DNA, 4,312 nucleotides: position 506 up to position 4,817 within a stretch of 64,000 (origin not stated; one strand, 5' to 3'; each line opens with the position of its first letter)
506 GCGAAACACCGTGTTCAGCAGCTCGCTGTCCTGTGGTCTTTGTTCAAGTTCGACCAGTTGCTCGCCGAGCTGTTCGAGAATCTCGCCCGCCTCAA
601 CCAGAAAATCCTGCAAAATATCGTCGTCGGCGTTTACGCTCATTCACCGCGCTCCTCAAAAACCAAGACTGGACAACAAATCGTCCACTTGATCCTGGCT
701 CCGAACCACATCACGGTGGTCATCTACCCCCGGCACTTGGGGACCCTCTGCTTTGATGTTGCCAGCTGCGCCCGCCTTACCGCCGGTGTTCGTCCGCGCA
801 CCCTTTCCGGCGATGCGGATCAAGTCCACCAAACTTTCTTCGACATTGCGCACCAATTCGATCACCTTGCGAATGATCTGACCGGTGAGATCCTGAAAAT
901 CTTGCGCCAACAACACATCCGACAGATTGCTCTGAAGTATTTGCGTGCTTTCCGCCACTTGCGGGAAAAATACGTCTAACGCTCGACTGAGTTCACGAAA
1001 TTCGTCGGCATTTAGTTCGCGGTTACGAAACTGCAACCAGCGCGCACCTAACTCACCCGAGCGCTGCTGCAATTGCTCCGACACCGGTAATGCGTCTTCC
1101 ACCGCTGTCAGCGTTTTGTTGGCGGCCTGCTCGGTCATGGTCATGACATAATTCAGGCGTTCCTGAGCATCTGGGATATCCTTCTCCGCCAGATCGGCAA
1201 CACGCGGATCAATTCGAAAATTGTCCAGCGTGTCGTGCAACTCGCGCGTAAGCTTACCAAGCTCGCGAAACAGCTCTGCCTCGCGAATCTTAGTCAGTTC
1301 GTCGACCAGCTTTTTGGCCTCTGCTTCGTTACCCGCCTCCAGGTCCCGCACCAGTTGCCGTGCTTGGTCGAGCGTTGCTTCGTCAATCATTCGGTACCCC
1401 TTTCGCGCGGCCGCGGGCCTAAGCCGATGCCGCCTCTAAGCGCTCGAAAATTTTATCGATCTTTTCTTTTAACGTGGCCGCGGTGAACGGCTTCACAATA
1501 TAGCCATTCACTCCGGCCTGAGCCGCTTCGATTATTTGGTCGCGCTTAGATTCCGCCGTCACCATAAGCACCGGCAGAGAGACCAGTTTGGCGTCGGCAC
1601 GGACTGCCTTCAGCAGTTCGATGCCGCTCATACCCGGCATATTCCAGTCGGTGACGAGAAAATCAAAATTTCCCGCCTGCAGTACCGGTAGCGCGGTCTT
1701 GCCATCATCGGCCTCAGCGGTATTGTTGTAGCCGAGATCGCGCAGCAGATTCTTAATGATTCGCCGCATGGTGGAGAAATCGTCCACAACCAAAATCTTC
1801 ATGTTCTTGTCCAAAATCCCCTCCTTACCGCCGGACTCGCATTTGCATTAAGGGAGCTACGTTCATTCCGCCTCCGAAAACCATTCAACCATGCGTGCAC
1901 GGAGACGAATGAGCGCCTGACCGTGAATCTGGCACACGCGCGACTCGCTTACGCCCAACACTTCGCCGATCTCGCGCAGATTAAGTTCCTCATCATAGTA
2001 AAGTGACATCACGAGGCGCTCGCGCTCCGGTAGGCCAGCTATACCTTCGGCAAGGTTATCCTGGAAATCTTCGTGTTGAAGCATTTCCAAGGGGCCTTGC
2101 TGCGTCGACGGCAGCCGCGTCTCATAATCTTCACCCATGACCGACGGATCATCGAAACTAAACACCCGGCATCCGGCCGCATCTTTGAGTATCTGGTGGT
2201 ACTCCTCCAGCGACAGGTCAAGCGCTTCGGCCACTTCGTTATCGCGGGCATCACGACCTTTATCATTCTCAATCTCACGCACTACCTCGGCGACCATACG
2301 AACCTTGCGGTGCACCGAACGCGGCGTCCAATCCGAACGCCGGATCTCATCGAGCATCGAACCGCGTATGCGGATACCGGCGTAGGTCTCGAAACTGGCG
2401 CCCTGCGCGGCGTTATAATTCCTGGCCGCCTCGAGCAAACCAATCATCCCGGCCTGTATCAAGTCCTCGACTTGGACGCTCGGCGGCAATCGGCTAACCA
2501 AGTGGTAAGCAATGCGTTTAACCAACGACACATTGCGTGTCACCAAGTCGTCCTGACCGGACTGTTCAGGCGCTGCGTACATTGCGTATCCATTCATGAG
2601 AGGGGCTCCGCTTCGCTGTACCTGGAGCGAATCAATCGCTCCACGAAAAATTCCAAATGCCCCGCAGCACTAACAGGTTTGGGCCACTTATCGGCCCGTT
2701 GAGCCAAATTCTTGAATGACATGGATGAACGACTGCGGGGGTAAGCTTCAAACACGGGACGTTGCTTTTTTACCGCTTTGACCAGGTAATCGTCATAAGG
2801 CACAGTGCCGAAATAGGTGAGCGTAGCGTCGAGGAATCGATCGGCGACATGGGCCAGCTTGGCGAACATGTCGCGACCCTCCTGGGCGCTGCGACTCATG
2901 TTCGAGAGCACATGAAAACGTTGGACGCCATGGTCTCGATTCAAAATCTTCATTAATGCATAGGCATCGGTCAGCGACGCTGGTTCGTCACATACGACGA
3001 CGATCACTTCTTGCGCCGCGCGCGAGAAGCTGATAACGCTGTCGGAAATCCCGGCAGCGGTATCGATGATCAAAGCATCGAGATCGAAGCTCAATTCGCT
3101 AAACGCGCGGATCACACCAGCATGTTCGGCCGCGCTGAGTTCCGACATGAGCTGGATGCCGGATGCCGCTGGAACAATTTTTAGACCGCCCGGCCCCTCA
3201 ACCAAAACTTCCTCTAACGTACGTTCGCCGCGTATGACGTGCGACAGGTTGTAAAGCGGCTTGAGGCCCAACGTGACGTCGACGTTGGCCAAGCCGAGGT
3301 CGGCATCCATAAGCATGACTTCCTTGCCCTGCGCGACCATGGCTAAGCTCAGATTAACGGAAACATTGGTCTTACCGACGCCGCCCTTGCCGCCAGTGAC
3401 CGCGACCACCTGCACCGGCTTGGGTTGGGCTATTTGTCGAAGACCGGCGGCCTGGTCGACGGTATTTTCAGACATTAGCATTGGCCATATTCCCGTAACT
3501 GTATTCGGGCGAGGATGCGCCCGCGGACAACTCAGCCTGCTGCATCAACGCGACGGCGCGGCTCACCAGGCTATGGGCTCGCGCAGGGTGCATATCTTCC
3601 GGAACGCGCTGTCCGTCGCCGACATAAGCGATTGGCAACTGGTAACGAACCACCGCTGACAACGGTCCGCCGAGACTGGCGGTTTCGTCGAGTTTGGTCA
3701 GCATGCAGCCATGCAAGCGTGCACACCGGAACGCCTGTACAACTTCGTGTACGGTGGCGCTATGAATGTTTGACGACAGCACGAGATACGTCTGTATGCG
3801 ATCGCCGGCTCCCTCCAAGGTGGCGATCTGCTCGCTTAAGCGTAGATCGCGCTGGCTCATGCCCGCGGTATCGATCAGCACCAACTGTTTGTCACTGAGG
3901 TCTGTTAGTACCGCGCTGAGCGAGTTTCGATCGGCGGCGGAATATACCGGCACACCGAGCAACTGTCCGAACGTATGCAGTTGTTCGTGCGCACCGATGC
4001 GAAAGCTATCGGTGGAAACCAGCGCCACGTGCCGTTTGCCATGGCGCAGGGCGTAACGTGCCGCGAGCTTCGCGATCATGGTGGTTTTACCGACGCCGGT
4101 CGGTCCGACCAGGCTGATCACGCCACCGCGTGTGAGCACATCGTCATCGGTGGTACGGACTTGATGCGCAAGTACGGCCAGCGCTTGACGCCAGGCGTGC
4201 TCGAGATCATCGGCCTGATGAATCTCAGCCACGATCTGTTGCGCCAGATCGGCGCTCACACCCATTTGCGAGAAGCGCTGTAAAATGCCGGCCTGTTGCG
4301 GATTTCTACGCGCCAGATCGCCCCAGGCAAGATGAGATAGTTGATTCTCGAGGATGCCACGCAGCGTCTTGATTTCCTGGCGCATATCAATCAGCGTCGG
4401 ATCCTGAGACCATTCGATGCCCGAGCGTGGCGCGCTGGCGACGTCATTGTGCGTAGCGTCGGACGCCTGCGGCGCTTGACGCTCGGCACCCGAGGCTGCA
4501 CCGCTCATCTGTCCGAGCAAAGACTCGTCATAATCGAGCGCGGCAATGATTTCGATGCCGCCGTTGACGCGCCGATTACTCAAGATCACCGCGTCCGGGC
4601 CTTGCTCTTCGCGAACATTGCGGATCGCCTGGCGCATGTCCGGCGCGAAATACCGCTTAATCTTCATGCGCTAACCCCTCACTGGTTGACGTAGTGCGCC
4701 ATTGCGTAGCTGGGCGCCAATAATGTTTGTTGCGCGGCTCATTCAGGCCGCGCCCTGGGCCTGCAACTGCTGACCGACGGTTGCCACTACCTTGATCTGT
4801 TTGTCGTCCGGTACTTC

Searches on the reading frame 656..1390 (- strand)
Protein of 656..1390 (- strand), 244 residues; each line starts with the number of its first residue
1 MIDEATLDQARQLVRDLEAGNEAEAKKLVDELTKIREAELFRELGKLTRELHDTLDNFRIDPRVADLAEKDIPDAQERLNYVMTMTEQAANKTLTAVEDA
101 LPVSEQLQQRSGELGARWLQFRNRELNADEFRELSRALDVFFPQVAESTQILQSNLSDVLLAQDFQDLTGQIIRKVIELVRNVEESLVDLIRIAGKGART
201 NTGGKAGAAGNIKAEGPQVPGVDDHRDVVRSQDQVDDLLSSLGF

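Call 34: search_protein_families(library=pfam, proteins=[window:656-1390:-])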
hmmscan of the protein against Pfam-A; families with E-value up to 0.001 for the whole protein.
window:656-1390:- (244 aa): 1 family
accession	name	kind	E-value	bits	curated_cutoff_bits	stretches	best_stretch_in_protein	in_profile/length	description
PF04344.18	CheZ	-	1.3e-73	247.6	30.7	1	39-244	2-203/203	Chemotaxis phosphatase, CheZ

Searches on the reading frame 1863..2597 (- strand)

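Call 34: search_protein_families(library=pfam, proteins=[window:1863-2597:-])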
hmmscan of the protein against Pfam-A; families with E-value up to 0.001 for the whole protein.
window:1863-2597:- (244 aa): 5 families
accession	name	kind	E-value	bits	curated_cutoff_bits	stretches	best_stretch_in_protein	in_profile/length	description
PF04545.22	Sigma70_r4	-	2.2e-20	72.4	24.1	1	186-234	2-50/50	Sigma-70, region 4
PF04542.20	Sigma70_r2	-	3.8e-18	65.5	24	1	18-91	1-71/71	Sigma-70 region 2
PF04539.22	Sigma70_r3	-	8e-11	42.3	25.3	1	98-165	2-69/78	Sigma-70 region 3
PF08281.18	Sigma70_r4_2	-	3.7e-07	30.1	25.7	1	181-221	3-43/54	Sigma-70, region 4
PF13384.12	HTH_23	-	6.9e-05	23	24.6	1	191-224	4-37/50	Homeodomain-like domain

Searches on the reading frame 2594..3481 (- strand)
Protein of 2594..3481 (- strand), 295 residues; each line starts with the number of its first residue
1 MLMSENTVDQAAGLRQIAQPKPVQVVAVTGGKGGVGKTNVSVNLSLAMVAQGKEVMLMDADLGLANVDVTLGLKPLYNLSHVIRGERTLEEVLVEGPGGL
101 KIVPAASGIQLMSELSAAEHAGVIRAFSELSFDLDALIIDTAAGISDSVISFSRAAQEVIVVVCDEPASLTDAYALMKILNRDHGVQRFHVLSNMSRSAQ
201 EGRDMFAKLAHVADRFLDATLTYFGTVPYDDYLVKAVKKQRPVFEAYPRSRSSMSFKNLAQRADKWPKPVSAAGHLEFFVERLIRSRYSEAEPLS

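Call 34: search_protein_families(library=pfam, proteins=[window:2594-3481:-])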
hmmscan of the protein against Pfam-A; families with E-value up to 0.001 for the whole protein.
window:2594-3481:- (295 aa): 7 families
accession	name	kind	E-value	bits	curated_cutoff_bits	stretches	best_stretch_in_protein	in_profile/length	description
PF10609.15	ParA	-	2.5e-19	70.1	27.1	1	24-262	4-244/246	NUBPL iron-transfer P-loop NTPase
PF13614.12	AAA_31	-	5.1e-14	53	27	1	24-181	2-165/177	AAA domain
PF01656.29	CbiA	-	1e-12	48.6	25.4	1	26-243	1-125/125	CobQ/CobB/MinD/ParA nucleotide binding domain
PF00142.24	Fer4_NifH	-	7.2e-10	39.2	25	1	30-270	6-251/271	4Fe-4S iron sulfur cluster binding proteins, NifH/frxC family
PF06564.18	CBP_BcsQ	-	4.5e-05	23.5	21.3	1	24-262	2-232/234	Cellulose biosynthesis protein BcsQ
PF02374.21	ArsA_ATPase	-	5.7e-05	22.9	24.3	1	28-61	5-38/305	Anion-transporting ATPase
PF09140.17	MipZ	-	0.00061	19.6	20.7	0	25-206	2-169/262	ATPase MipZ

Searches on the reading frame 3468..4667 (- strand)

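Call 34: search_protein_families(library=pfam, proteins=[window:3468-4667:-])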
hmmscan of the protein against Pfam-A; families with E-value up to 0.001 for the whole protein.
window:3468-4667:- (399 aa): 6 families
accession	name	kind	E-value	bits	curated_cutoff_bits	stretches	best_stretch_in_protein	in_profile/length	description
PF00448.28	SRP54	-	2e-42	145.5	22.7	1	183-371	3-194/196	SRP54-type protein, GTPase domain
PF13401.12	AAA_22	-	2.2e-06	28.5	27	1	180-261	4-82/130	AAA domain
PF13481.12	AAA_25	-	3.4e-06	27.2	27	1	168-220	20-81/195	AAA domain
PF13191.12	AAA_16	-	0.00011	23.2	32.6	1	180-271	23-104/167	AAA ATPase domain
PF13604.12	AAA_30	-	0.00012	22.4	27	1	177-273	13-102/191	AAA domain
PF20720.3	nSTAND3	-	0.00052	20.2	27.2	1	176-220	12-55/155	Novel STAND NTPase 3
